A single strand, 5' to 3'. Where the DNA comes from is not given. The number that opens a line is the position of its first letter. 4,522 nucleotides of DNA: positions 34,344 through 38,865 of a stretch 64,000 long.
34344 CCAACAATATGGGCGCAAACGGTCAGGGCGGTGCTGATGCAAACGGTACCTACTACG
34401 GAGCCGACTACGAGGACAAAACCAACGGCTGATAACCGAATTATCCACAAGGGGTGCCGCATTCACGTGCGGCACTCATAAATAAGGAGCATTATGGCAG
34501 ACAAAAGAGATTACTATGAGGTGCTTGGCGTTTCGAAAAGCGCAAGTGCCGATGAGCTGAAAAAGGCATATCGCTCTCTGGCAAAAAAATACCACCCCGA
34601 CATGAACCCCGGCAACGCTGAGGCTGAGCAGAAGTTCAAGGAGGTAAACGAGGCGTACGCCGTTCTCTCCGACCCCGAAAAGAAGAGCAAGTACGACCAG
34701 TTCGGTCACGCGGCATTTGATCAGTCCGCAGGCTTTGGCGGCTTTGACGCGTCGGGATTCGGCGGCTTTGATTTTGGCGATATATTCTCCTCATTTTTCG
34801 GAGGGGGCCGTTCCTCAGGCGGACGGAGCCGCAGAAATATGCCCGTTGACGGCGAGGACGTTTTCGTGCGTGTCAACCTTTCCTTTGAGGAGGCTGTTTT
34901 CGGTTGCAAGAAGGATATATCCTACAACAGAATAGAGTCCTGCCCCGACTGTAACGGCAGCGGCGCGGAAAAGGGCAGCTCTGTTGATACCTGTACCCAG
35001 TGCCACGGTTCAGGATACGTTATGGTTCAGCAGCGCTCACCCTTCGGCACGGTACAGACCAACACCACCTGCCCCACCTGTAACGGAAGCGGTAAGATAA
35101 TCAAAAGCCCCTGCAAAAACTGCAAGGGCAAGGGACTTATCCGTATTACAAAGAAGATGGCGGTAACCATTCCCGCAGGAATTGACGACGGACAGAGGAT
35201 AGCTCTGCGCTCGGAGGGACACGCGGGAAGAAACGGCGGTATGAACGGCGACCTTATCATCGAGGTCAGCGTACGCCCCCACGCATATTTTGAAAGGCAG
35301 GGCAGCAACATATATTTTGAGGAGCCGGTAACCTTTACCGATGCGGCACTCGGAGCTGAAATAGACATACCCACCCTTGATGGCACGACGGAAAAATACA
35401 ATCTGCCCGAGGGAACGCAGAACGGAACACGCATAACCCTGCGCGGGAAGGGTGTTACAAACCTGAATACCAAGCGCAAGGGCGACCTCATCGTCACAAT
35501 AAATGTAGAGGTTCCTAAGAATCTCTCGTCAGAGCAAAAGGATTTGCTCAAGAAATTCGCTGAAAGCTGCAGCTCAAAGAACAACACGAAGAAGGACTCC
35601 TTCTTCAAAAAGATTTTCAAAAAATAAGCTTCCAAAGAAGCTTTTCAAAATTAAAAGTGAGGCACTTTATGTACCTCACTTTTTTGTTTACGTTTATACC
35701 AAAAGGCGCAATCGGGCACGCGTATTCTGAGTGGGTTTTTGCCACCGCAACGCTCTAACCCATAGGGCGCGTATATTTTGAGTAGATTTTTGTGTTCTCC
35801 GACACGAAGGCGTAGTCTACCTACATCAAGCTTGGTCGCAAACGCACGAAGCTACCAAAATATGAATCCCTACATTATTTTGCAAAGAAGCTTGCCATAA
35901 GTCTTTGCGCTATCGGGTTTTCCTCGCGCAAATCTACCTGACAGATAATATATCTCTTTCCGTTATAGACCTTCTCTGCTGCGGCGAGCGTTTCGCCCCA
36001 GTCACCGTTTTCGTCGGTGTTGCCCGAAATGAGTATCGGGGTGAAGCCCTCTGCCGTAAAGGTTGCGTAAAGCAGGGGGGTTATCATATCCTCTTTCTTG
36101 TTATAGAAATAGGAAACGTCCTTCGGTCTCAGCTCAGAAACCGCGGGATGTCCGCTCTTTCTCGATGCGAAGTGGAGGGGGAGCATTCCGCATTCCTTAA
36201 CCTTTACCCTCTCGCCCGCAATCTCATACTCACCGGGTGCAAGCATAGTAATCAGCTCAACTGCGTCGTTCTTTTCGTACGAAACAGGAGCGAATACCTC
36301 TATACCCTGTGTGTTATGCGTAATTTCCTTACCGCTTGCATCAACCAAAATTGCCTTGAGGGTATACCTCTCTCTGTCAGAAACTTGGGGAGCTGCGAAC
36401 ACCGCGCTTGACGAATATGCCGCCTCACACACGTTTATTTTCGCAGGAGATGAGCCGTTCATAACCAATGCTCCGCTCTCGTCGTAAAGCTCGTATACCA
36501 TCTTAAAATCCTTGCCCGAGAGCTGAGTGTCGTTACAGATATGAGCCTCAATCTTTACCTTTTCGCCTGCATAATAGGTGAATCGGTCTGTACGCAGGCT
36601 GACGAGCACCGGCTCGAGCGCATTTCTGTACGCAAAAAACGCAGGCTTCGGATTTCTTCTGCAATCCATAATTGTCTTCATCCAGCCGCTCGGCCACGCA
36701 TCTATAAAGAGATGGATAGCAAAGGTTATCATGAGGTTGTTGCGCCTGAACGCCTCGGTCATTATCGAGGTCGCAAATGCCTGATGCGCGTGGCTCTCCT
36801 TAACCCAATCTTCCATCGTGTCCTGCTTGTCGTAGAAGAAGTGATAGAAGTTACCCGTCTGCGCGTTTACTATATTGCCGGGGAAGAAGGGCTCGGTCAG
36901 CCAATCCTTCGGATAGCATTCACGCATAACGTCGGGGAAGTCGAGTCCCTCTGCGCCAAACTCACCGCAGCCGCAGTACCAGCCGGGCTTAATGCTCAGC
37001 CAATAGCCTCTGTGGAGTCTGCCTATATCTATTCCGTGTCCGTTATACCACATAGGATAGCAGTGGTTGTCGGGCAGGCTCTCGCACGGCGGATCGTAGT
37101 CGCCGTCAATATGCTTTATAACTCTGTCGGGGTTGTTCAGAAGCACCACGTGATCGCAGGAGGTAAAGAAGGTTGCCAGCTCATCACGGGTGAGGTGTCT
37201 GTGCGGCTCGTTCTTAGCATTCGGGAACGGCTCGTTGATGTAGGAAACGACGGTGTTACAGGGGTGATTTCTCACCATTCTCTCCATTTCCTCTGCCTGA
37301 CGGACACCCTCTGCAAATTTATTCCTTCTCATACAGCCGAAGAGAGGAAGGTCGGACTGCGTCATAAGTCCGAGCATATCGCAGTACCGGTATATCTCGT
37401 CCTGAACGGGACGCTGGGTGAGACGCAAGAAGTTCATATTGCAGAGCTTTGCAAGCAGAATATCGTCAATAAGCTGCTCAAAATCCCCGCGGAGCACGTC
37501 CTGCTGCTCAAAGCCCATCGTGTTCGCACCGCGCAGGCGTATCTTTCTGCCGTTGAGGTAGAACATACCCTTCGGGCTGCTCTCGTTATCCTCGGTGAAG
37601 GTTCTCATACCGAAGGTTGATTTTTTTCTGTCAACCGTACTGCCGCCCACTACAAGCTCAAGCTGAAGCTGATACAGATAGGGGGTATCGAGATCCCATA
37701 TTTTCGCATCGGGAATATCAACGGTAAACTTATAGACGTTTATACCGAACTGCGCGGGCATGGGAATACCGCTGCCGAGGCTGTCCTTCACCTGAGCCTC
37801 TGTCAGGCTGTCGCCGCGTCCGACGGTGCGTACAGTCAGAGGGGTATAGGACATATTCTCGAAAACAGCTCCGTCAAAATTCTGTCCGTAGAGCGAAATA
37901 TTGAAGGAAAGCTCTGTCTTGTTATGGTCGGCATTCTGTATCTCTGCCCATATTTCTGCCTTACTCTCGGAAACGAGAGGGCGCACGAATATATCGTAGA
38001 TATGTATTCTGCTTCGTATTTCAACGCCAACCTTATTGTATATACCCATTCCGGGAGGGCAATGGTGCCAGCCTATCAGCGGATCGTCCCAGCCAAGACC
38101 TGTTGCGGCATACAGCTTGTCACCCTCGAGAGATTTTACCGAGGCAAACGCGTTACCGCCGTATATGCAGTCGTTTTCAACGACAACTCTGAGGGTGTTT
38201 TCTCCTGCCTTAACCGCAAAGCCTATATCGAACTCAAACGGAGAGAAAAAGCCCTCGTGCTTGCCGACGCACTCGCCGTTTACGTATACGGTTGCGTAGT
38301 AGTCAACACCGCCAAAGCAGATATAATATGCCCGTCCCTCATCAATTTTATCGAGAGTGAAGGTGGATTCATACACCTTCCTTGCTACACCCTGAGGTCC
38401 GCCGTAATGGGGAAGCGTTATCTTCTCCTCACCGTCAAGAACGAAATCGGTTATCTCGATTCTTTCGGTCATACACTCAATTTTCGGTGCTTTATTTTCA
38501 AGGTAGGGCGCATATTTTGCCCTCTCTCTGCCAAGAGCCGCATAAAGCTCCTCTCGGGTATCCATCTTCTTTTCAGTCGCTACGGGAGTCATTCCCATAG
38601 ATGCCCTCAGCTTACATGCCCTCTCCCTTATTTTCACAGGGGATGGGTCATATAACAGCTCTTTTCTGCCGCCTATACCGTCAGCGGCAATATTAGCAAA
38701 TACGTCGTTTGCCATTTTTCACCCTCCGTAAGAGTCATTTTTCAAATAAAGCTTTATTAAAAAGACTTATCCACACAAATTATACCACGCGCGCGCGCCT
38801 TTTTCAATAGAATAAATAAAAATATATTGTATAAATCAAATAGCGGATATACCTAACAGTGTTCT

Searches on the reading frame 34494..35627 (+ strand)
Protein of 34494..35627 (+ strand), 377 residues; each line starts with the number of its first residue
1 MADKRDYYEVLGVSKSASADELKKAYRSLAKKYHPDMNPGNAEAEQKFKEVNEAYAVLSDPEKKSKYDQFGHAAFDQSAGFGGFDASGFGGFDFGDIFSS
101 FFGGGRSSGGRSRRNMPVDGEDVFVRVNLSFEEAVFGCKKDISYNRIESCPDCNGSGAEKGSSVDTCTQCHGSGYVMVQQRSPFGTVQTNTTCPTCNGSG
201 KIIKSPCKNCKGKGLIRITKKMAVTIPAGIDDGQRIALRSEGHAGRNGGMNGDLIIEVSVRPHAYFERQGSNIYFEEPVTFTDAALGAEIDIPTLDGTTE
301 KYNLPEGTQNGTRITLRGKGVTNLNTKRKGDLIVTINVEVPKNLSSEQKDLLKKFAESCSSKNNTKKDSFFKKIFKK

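Call 52: find_homologous_proteins(query=window:34494-35627:+, max_evalue=1e-80)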
Query window:34494-35627:+ (377 aa): 7979 proteins with E <= 1e-80 among 8000 candidates; the best 120 are listed.
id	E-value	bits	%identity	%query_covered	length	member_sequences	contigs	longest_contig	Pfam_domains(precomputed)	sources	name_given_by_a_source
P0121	3.7e-253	857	100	100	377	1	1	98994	PF00226.37,PF27659.1,PF27439.1,PF15777.11,PF00684.26,PF01556.24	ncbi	-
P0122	6.3e-245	830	96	100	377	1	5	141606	PF00226.37,PF27659.1,PF27439.1,PF15777.11,PF00684.26,PF01556.24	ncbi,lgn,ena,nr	ncbi:MAG: molecular chaperone DnaJ [Clostridia bacterium]|nr:molecular chaperone DnaJ [Clostridia ba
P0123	6.4e-245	830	96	100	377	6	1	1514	PF00226.37,PF27659.1,PF27439.1,PF15777.11,PF00684.26,PF01556.24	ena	-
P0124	1.2e-243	826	95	100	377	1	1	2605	PF00226.37,PF27659.1,PF27439.1,PF15777.11,PF00684.26,PF01556.24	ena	-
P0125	1.8e-196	671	76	100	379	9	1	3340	PF00226.37,PF27659.1,PF27439.1,PF00684.26,PF01556.24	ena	-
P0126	6.4e-192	656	73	100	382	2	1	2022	PF00226.37,PF27659.1,PF27439.1,PF00684.26,PF01556.24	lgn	-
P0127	9.4e-173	593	64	100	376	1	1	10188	PF00226.37,PF27439.1,PF00684.26,PF01556.24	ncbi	-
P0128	1.1e-172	592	65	100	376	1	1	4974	PF00226.37,PF27659.1,PF27439.1,PF00684.26,PF01556.24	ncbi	-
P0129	5.9e-172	590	66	100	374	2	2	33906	PF00226.37,PF27439.1,PF00684.26,PF01556.24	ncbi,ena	-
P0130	1.1e-170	586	64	100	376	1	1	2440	PF00226.37,PF27659.1,PF27439.1,PF00684.26,PF01556.24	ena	-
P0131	1.3e-170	586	64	100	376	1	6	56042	PF00226.37,PF27659.1,PF27439.1,PF00684.26,PF01556.24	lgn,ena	-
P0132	8.6e-170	583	66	100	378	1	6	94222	PF00226.37,PF27659.1,PF27439.1,PF00684.26,PF01556.24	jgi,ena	-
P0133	1.3e-169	582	62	100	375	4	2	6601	PF00226.37,PF27439.1,PF00684.26,PF01556.24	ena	-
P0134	1.4e-169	582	66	100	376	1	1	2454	PF00226.37,PF27439.1,PF00684.26,PF01556.24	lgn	-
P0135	3.7e-169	581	65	100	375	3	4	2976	PF00226.37,PF27659.1,PF27439.1,PF00684.26,PF01556.24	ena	-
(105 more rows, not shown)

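Call 53: find_encoding_contigs(protein=P0122, flank=10000, max_places=5)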
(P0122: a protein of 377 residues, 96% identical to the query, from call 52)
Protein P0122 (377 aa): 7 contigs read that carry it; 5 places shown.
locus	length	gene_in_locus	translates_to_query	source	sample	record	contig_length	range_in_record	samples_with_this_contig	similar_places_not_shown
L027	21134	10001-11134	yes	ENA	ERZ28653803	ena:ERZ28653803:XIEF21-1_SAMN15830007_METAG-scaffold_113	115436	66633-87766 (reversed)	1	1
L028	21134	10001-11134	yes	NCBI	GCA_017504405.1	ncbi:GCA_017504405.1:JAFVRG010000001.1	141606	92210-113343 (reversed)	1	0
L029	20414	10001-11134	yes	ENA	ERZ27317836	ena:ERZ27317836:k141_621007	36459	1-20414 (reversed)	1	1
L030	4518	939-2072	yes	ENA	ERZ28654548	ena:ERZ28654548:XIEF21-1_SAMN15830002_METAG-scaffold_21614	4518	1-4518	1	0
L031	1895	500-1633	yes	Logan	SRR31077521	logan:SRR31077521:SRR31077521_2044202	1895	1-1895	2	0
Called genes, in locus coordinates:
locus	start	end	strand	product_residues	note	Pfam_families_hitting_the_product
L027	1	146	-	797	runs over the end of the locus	PF01055:Glyco_hydro_31_2nd, PF21365:Glyco_hydro_31_3rd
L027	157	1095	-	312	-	-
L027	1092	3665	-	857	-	-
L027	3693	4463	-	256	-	PF00149:Metallophos, PF13277:YmdB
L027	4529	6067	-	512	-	PF12072:RNase_Y_N, PF00013:KH_1, PF22891:KH_PNO1_2nd (weak), PF08668:HDOD (weak), PF01966:HD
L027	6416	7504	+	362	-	PF01628:HrcA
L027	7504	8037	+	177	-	PF01025:GrpE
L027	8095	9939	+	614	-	PF00012:HSP70, PF06723:MreB_Mbl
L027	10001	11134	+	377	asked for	PF00226:DnaJ, PF01556:DnaJ_C, PF27659:CHP02642 (faint), PF00684:DnaJ_CXXCXGXG, PF15777:Anti-TRAP (faint), PF27439:DnaJ_C_2 (weak)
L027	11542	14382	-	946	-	PF22666:Glyco_hydro_2_N2, PF02837:Glyco_hydro_2_N, PF00703:Glyco_hydro_2, PF02836:Glyco_hydro_2_C (weak)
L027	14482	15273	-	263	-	PF07883:Cupin_2, PF12833:HTH_18, PF00165:HTH_AraC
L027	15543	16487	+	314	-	PF00892:EamA (weak)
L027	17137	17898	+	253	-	PF00142:Fer4_NifH, PF01656:CbiA, PF02374:ArsA_ATPase (weak), PF06564:CBP_BcsQ, PF09140:MipZ, PF10609:ParA, PF13614:AAA_31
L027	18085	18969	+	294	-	PF02195:ParB_N, PF17762:HTH_ParB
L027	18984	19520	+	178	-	-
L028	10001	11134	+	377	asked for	PF00226:DnaJ, PF01556:DnaJ_C, PF27659:CHP02642 (faint), PF00684:DnaJ_CXXCXGXG, PF15777:Anti-TRAP (faint), PF27439:DnaJ_C_2 (weak)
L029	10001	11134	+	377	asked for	PF00226:DnaJ, PF01556:DnaJ_C, PF27659:CHP02642 (faint), PF00684:DnaJ_CXXCXGXG, PF15777:Anti-TRAP (faint), PF27439:DnaJ_C_2 (weak)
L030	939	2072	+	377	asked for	PF00226:DnaJ, PF01556:DnaJ_C, PF27659:CHP02642 (faint), PF00684:DnaJ_CXXCXGXG, PF15777:Anti-TRAP (faint), PF27439:DnaJ_C_2 (weak)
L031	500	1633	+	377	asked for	PF00226:DnaJ, PF01556:DnaJ_C, PF27659:CHP02642 (faint), PF00684:DnaJ_CXXCXGXG, PF15777:Anti-TRAP (faint), PF27439:DnaJ_C_2 (weak)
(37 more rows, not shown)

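Call 54: find_encoding_contigs(protein=P0125, flank=3000, max_places=3)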
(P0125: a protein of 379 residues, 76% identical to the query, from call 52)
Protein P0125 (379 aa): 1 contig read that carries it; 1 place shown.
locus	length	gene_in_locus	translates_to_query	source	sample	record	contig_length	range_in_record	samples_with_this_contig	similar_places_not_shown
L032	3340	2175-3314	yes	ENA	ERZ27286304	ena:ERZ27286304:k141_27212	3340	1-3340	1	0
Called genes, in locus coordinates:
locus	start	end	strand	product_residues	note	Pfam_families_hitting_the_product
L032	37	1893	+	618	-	PF00012:HSP70, PF06723:MreB_Mbl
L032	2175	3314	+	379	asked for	PF00226:DnaJ, PF01556:DnaJ_C, PF00684:DnaJ_CXXCXGXG, PF27659:CHP02642 (faint), PF27439:DnaJ_C_2 (weak)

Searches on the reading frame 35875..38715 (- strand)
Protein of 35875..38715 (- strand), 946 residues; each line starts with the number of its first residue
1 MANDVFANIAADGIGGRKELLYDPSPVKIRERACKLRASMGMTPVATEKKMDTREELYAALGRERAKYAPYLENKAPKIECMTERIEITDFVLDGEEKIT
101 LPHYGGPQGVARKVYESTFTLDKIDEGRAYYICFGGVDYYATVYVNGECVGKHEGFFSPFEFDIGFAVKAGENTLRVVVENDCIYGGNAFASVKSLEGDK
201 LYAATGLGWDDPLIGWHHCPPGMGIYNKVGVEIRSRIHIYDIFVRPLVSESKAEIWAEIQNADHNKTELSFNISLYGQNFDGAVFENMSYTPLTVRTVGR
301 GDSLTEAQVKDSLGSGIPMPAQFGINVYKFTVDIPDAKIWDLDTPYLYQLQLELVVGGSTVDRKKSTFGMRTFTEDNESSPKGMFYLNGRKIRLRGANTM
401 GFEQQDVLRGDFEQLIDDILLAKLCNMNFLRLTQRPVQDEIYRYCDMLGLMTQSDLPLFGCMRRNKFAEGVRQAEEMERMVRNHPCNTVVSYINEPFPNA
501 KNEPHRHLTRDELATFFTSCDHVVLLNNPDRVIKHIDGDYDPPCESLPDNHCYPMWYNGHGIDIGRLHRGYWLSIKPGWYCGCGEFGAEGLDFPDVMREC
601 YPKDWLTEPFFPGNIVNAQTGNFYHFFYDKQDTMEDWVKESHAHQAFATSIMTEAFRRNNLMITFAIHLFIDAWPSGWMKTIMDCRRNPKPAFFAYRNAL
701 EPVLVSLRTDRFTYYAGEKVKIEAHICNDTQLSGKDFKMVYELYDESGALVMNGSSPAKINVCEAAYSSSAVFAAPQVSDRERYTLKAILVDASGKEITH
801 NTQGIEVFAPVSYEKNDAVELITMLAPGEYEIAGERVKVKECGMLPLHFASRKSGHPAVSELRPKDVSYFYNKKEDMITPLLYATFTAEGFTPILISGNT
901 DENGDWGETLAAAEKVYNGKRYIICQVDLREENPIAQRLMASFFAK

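Call 19: search_protein_families(library=pfam, proteins=[window:35875-38715:-], max_evalue=0.01)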
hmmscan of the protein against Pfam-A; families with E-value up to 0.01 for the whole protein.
window:35875-38715:- (946 aa): 4 families
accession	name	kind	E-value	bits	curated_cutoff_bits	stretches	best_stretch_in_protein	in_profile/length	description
PF00703.27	Glyco_hydro_2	-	4.1e-14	53.7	23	1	237-371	1-109/109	Glycosyl hydrolases family 2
PF22666.2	Glyco_hydro_2_N2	-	1.4e-12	48.4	27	1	114-188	51-126/167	Glycosyl hydrolase 2 galactose-binding domain-like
PF02837.24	Glyco_hydro_2_N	-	1.6e-11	44.9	28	1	111-179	65-133/169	Glycosyl hydrolases family 2, sugar binding domain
PF02836.23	Glyco_hydro_2_C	-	1.1e-06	28.4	21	1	382-469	5-92/302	Glycosyl hydrolases family 2, TIM barrel domain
